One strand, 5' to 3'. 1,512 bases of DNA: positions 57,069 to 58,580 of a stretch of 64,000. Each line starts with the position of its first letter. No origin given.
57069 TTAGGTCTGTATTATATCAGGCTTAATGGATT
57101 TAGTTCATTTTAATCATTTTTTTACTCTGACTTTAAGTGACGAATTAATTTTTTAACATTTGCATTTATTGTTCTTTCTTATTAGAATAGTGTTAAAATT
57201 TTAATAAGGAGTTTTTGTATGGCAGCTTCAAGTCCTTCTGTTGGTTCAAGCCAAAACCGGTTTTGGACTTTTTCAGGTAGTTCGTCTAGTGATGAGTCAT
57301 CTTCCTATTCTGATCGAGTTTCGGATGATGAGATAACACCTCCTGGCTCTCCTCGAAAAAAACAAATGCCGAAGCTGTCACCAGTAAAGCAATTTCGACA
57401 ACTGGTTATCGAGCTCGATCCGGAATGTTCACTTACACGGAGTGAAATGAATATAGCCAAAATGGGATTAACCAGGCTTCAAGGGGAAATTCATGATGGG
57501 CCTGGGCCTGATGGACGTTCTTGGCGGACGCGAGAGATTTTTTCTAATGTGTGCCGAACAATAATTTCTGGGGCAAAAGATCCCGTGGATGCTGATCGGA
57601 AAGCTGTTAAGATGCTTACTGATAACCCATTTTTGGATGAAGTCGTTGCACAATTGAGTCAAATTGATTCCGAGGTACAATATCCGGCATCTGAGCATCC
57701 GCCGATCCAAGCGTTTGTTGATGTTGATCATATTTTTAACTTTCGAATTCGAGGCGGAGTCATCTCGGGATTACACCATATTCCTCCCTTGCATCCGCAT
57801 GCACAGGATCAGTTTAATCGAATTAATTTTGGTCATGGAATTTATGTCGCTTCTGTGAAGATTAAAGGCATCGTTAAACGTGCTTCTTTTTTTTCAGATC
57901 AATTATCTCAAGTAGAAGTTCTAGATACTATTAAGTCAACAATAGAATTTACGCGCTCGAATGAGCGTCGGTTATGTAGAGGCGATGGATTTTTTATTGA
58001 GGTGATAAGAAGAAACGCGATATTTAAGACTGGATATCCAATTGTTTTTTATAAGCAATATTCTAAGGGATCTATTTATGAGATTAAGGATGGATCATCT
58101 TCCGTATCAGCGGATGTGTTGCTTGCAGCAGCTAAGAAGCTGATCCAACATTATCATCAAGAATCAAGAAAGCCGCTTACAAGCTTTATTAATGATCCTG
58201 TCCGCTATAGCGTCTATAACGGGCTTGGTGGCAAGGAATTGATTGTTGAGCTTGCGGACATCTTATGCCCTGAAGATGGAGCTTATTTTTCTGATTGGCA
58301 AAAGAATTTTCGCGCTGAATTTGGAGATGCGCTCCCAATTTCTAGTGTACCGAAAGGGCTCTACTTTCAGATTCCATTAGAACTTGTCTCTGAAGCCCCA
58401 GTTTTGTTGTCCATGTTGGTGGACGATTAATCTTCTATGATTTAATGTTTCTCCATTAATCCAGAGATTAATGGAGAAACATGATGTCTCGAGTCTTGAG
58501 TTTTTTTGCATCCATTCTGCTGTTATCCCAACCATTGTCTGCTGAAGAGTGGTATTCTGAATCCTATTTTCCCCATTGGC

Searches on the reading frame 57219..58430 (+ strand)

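Call 85: search_protein_families(library=pfam, proteins=[window:57219-58430:+], max_evalue=0.01)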
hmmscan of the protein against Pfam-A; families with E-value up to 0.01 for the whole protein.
window:57219-58430:+ (403 aa): 1 family
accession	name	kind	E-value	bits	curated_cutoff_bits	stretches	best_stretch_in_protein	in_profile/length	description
PF14436.11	EndoU_bacteria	-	8.8e-07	29.8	25.3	1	170-275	6-128/129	Bacterial EndoU nuclease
